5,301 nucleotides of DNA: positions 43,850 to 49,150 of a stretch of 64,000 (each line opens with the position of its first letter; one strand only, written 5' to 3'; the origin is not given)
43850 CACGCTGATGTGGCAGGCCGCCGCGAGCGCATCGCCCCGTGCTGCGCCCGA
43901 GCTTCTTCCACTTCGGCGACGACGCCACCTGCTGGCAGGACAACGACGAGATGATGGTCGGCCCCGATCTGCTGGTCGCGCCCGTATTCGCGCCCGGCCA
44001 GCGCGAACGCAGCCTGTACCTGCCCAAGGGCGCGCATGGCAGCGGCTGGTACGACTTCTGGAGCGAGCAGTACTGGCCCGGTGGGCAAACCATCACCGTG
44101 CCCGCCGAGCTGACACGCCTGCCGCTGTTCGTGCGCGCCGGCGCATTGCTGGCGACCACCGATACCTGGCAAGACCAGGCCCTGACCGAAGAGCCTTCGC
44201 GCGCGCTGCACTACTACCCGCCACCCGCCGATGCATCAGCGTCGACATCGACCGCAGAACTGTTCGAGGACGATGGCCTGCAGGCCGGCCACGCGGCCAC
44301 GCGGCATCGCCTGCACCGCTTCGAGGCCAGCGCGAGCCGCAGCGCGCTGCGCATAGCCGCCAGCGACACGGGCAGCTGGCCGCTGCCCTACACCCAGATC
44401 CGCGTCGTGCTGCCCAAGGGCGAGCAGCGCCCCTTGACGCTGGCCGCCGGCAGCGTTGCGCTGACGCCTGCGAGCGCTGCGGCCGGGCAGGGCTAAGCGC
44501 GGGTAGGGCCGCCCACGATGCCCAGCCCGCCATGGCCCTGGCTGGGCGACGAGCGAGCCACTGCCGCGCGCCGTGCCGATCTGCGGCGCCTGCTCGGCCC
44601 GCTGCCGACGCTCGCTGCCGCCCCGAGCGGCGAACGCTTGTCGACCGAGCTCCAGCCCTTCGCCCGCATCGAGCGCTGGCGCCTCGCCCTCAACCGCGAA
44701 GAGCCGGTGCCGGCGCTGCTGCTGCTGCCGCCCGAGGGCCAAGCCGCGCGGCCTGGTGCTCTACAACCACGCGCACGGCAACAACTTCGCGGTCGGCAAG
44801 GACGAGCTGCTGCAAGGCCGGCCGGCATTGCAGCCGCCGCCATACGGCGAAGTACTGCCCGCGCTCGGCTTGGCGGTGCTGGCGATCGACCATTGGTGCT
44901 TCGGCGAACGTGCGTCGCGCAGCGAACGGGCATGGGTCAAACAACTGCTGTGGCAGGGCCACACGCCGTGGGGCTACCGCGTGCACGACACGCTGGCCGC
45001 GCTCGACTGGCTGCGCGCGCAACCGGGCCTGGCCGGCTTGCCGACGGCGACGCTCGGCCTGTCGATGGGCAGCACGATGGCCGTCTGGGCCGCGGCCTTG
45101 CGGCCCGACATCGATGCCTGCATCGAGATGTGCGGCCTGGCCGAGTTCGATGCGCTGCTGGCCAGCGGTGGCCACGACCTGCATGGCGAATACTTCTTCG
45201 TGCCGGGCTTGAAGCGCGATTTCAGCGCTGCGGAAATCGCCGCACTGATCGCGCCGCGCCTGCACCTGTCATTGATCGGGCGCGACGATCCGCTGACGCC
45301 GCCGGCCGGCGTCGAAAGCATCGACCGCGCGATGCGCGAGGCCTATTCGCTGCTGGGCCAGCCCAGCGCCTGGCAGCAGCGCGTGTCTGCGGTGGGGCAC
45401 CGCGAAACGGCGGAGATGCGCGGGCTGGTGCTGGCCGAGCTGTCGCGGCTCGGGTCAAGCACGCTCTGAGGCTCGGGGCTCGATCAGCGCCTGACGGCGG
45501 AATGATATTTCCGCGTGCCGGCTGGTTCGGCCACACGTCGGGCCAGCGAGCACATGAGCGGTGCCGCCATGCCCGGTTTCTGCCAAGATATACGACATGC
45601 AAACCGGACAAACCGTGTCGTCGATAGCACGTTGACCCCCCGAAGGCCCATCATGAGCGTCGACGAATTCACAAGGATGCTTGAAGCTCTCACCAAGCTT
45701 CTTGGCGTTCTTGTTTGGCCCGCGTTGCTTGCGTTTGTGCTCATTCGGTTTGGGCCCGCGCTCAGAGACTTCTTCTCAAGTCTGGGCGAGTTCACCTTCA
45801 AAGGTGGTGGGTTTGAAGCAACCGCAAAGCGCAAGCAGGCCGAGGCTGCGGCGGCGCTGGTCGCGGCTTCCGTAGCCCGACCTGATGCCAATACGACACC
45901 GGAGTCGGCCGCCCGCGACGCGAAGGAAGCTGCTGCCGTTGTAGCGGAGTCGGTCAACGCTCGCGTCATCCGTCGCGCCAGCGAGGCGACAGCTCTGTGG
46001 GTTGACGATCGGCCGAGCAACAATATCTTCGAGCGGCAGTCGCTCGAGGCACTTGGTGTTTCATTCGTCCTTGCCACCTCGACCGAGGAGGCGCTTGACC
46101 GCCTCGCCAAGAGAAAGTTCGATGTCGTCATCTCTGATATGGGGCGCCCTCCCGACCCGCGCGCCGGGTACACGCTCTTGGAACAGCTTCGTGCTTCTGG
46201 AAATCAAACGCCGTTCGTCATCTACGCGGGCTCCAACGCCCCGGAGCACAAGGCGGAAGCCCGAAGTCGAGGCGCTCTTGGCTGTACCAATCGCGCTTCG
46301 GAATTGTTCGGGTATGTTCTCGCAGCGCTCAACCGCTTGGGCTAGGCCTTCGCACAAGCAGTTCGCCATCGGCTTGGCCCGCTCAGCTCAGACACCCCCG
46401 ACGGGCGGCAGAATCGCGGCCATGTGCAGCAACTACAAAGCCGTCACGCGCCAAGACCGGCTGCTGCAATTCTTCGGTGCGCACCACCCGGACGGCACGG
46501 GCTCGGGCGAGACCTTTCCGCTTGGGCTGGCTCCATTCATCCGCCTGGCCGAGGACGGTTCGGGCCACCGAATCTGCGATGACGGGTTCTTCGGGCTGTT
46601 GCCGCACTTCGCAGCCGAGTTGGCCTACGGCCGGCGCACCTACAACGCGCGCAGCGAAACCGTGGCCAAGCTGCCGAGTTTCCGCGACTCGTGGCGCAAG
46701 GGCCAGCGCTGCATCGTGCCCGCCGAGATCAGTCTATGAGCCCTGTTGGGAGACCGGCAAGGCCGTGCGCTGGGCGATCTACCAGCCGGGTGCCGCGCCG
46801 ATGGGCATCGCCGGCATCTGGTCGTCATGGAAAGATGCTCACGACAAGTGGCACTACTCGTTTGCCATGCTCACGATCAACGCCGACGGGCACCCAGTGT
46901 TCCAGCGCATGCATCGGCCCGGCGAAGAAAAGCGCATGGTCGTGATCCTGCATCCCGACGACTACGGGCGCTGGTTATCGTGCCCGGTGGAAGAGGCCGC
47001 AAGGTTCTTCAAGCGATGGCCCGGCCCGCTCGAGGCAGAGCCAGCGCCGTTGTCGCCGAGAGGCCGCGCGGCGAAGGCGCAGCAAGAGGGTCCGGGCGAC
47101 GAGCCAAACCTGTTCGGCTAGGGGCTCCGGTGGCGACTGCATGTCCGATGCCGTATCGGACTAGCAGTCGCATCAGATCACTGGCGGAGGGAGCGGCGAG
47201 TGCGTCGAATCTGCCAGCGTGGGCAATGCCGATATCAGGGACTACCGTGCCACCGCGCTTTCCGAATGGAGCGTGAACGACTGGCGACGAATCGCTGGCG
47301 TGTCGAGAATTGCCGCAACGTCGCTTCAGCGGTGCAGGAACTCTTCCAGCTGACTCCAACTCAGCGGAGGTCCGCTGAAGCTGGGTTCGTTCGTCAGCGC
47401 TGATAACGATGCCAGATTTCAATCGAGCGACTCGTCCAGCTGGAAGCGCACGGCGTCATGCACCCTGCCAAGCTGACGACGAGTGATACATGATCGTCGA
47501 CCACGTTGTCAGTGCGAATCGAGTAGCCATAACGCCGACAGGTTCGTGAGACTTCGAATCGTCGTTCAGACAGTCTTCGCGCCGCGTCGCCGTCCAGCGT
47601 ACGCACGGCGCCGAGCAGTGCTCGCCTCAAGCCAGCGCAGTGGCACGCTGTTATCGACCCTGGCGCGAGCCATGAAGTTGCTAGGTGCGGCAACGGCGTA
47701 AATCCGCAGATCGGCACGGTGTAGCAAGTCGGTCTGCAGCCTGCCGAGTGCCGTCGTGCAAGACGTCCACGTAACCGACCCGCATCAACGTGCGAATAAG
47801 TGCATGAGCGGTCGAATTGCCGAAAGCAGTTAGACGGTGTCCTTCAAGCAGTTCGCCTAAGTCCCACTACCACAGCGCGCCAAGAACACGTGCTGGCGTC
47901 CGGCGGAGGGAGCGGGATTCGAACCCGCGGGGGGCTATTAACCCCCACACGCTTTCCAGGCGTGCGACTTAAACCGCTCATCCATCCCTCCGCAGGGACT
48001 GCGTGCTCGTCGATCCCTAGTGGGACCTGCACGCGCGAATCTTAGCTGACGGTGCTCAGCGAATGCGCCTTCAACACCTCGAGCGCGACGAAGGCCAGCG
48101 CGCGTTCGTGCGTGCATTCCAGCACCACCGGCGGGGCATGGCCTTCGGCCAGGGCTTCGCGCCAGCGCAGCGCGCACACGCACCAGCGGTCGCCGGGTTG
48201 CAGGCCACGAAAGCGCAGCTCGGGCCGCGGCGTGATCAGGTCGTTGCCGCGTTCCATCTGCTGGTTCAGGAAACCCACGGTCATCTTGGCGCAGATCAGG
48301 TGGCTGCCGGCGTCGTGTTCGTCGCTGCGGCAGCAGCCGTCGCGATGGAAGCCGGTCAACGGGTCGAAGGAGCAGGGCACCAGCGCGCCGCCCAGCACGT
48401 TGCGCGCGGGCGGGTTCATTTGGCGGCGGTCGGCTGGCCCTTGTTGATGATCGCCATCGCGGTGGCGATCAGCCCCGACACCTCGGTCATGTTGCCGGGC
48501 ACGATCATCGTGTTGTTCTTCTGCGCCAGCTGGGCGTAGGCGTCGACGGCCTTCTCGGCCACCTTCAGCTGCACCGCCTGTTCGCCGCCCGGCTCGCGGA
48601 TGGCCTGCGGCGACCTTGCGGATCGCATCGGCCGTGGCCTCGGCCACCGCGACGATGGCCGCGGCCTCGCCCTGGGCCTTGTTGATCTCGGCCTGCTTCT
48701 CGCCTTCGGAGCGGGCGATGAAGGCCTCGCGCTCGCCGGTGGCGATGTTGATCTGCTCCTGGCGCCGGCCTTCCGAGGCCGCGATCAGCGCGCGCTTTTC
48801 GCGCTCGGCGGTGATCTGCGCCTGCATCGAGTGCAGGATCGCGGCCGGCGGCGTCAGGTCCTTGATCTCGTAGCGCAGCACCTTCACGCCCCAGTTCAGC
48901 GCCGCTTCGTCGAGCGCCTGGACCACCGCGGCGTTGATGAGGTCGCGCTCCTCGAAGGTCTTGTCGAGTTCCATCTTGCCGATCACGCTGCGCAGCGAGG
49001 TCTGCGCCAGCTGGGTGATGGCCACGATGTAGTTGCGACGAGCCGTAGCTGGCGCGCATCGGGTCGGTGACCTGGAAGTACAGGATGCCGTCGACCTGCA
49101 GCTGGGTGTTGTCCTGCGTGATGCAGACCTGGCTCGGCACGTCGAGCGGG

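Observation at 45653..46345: Membrane-anchored stand-alone receiver-like (CheY-fold) protein of unknown function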

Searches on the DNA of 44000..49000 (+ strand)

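Call 78: search_rna_families(source=window, start=44000, end=49000, threshold=evalue, max_evalue=0.1)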
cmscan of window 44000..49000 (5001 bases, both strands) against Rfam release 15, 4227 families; matches with E-value up to 0.1: 3.
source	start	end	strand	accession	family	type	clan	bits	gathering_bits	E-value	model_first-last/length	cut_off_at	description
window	47904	47991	-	RF00005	tRNA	Gene; tRNA;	CL00001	53.2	29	1e-09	1-71/71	no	tRNA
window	47870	47994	-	RF02223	sX4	Gene; sRNA;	-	35.3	70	7.9e-05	1-167/167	no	Proteobacterial sRNA sX4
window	47904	47947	+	RF04351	Plastid-psbl-rps4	Cis-reg;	-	28.5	68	0.0059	1-53/53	no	Plastid-psbl-rps4 3UTR RNA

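Call 85: search_dna_similar(query=L091:7581-8351:+, collection=ecoli_genomes, mode=near, max_rows=15)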
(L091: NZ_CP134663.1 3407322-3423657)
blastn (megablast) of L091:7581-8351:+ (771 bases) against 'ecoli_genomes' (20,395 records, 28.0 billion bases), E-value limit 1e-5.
Records with a match: 28; places in all: 28; records where one place covers at least 80% of the query: 28.
Genomes with a match: 28 of 5426; with a place that covers at least 80% of the query: 28. Places per genome that has any: lowest 1, median 1, highest 1. On chromosomes: 28 places; on plasmids: 0.
Best place of each record, by identity: >=99% 28.
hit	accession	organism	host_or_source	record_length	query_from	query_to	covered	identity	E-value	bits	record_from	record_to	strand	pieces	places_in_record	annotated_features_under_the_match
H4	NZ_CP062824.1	Escherichia coli O169:H41 strain Res13-Lact-PER13-34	Sus scrofa domesticus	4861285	1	771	100%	100.0%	0e+0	1424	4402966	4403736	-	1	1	response regulator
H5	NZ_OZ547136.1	Escherichia coli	Homo sapiens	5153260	1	771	100%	100.0%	0e+0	1424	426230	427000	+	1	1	response regulator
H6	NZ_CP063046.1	Escherichia coli strain KC-Dl-1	Delphinapterus leucas (Beluga whale)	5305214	1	771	100%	99.9%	0e+0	1419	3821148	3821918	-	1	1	response regulator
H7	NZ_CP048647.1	Escherichia coli strain GW-AmxH19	wastewater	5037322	1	771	100%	99.9%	0e+0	1419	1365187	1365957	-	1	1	response regulator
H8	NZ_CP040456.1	Escherichia coli strain UPEC132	Homo sapiens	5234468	1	771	100%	99.9%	0e+0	1419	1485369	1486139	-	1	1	response regulator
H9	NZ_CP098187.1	Escherichia coli strain Z0117EC0117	Canis lupus familiaris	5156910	1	771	100%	99.9%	0e+0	1419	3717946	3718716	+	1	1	response regulator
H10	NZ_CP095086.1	Escherichia coli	Homo sapiens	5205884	1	771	100%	99.9%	0e+0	1419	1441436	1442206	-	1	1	response regulator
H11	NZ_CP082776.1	Escherichia coli O4:H5 strain CU532-9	Homo sapiens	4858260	1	771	100%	99.9%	0e+0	1419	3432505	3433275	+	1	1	response regulator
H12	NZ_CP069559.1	Escherichia coli strain FDAARGOS_1259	Homo sapiens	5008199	1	771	100%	99.9%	0e+0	1419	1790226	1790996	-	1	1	response regulator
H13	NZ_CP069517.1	Escherichia coli strain FDAARGOS_1262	Homo sapiens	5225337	1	771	100%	99.9%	0e+0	1419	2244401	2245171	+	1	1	response regulator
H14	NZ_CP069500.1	Escherichia coli strain FDAARGOS_1258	Homo sapiens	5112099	1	771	100%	99.9%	0e+0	1419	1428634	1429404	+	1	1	response regulator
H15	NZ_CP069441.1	Escherichia coli strain FDAARGOS_1261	Homo sapiens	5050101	1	771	100%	99.9%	0e+0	1419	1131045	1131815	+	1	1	response regulator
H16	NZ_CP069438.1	Escherichia coli strain FDAARGOS_1260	Homo sapiens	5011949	1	771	100%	99.9%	0e+0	1419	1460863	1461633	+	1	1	response regulator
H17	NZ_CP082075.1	Escherichia coli strain MS20658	Homo sapiens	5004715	1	771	100%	99.9%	0e+0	1419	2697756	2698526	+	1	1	response regulator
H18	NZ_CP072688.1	Escherichia coli strain P4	Canis lupus familiaris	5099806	1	771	100%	99.9%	0e+0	1419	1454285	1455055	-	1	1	response regulator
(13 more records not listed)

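Call 86: get_annotated_region(hit=H8, flank=12000)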
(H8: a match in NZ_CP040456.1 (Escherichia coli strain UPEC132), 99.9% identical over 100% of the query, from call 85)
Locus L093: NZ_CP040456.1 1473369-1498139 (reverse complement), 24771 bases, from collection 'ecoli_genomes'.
description: Escherichia coli strain UPEC132 chromosome, complete genome
organism: Escherichia coli strain UPEC132 (NCBI taxid 562)
replicon: chromosome; assembly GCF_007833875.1
host: Homo sapiens; source: urinary; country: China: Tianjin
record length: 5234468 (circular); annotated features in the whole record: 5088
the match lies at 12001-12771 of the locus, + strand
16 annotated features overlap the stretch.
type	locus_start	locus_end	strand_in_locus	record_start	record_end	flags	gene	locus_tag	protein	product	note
CDS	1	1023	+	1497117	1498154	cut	purM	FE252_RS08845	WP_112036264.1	phosphoribosylformylglycinamidine cyclo-ligase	-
CDS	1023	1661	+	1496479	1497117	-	purN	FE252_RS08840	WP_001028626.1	phosphoribosylglycinamide formyltransferase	-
CDS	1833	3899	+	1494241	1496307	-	ppk1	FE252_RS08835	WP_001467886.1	polyphosphate kinase 1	-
CDS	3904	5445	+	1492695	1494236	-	ppx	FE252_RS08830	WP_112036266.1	exopolyphosphatase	-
CDS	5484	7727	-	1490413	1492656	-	pdeF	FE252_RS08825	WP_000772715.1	cyclic-guanylate-specific phosphodiesterase PdeF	-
CDS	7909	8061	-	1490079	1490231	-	-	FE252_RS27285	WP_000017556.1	hypothetical protein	-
CDS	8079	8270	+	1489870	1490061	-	yfgG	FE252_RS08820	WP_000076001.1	YfgG family protein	-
CDS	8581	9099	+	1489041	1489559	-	yfgH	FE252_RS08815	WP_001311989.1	glycine zipper 2TM domain-containing protein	-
CDS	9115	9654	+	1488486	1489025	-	yfgI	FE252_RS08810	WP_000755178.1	DUF5384 family protein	-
CDS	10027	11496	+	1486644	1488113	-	-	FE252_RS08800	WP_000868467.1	AAA family ATPase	-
CDS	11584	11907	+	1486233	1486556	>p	-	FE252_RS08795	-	integrase core domain-containing protein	incomplete; partial in the middle of a contig; missing N-terminus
CDS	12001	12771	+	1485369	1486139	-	-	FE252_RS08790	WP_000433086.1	response regulator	-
CDS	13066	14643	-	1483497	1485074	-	guaA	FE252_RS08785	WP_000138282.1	glutamine-hydrolyzing GMP synthase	-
CDS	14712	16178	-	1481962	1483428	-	guaB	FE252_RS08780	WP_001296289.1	IMP dehydrogenase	-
CDS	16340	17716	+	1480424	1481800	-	xseA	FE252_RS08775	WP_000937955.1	exodeoxyribonuclease VII large subunit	-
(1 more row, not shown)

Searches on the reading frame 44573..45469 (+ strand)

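Call 3: search_protein_families(library=pfam, proteins=[window:44573-45469:+], max_evalue=1)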
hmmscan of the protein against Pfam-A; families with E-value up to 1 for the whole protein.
window:44573-45469:+ (298 aa): 4 families
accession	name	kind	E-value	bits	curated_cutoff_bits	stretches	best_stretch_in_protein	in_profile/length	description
PF00561.26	Abhydrolase_1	-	0.0015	18.6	25.8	1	99-234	27-148/245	alpha/beta hydrolase fold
PF12146.15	Hydrolase_4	-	0.008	15.9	27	1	95-185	27-106/239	Serine aminopeptidase, S33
PF02129.25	Peptidase_S15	-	0.014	15.6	23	1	137-200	77-141/262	X-Pro dipeptidyl-peptidase (S15 family)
PF01738.24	DLH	-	0.26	11.3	21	1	120-188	60-129/217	Dienelactone hydrolase family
